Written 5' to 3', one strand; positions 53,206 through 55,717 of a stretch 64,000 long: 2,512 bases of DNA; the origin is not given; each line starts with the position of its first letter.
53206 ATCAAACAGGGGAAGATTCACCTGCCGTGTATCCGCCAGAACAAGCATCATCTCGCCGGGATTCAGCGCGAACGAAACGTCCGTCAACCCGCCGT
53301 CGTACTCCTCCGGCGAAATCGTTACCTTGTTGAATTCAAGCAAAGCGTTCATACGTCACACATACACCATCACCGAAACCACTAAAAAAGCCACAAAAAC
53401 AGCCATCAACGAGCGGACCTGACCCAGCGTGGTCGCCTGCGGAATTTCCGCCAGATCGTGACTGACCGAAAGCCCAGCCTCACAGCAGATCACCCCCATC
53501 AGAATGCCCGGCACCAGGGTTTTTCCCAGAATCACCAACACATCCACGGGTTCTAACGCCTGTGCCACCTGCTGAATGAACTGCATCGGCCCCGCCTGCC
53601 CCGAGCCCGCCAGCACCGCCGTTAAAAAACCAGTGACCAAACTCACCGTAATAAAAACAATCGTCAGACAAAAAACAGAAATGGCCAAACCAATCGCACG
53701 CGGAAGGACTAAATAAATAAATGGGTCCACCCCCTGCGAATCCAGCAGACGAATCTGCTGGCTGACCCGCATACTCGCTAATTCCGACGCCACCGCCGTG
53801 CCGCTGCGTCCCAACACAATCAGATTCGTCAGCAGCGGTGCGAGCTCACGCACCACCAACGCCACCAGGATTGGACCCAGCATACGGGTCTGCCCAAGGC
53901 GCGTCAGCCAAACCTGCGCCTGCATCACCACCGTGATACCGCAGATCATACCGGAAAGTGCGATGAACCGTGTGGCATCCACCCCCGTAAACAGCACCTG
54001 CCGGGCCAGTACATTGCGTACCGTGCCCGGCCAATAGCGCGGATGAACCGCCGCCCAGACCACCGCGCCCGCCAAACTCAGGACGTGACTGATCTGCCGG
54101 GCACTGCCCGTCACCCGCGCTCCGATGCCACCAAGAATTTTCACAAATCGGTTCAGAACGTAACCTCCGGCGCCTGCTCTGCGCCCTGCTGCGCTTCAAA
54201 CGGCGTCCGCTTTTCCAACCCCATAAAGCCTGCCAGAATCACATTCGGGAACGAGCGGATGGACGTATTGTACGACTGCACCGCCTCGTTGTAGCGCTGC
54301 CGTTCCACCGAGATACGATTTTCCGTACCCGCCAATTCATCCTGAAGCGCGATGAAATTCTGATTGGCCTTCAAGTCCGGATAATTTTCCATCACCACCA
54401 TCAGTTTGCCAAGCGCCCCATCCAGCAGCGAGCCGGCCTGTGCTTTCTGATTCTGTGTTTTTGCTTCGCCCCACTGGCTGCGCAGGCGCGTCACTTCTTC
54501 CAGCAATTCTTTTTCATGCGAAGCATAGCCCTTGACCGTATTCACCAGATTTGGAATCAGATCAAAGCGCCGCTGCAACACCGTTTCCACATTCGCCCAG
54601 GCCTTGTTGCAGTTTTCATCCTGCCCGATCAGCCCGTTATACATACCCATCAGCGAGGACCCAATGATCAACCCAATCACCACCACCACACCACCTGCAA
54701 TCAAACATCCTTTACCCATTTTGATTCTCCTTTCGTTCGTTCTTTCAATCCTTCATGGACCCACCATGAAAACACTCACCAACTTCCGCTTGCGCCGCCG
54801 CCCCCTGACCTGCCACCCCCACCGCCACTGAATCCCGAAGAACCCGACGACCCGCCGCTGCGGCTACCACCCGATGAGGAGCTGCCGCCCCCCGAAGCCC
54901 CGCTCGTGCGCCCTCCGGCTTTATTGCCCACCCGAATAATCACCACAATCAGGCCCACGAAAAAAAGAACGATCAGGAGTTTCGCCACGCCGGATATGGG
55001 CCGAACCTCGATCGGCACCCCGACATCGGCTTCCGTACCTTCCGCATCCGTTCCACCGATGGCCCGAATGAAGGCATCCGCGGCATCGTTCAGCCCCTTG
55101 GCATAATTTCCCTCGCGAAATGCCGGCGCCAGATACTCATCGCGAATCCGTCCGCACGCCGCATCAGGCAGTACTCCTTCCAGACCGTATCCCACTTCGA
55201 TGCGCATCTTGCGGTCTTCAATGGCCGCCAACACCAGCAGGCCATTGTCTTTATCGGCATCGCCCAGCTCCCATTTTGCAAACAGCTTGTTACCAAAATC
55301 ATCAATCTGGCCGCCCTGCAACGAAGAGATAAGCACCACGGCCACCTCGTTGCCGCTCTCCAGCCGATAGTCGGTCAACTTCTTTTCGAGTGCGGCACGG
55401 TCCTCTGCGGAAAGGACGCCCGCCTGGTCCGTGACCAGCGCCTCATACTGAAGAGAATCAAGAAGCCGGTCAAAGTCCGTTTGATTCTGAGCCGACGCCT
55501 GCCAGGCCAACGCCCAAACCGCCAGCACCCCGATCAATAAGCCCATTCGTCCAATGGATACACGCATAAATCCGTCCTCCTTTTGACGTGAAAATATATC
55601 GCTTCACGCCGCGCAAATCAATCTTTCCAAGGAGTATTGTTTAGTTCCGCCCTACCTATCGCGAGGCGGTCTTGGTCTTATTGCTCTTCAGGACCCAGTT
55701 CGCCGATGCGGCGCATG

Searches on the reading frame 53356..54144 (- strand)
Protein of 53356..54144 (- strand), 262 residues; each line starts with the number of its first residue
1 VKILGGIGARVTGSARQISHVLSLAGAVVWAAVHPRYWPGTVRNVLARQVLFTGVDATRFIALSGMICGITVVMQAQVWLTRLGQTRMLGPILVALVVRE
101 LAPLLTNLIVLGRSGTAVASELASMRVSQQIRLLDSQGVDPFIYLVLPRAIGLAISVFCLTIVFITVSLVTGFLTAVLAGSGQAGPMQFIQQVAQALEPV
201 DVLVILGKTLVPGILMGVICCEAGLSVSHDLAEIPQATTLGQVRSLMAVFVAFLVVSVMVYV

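Call 76: search_protein_families(library=pfam, proteins=[window:53356-54144:-], max_evalue=0.01)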
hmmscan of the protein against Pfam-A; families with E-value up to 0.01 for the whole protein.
window:53356-54144:- (262 aa): 1 family
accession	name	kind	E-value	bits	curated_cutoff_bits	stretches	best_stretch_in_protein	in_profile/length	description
PF02405.21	MlaE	-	2e-50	171.8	22.5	1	47-258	2-211/212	Permease MlaE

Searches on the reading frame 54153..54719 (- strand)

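Call 76: search_protein_families(library=pfam, proteins=[window:54153-54719:-], max_evalue=0.01)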
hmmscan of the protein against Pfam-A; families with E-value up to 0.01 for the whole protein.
window:54153-54719:- (188 aa): 1 family
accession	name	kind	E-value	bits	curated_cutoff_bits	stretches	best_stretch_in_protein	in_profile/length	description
PF04011.17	LemA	-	2.6e-61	206.2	26.2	1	40-188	1-149/149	LemA family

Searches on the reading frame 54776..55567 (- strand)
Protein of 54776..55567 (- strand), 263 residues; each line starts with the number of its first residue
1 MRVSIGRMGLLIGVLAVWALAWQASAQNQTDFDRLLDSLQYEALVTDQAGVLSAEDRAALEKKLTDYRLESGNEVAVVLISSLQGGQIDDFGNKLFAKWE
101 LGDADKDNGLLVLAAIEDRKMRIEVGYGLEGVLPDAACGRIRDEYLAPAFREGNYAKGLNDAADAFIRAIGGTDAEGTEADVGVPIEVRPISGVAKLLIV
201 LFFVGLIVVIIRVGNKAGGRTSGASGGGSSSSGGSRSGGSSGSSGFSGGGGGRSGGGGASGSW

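Call 76: search_protein_families(library=pfam, proteins=[window:54776-55567:-], max_evalue=0.01)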
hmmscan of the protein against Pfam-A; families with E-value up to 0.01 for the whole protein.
window:54776-55567:- (263 aa): 1 family
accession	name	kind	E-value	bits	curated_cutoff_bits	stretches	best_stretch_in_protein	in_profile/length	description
PF04536.20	TPM_phosphatase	-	3.5e-43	147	22.1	1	45-168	1-124/125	TPM domain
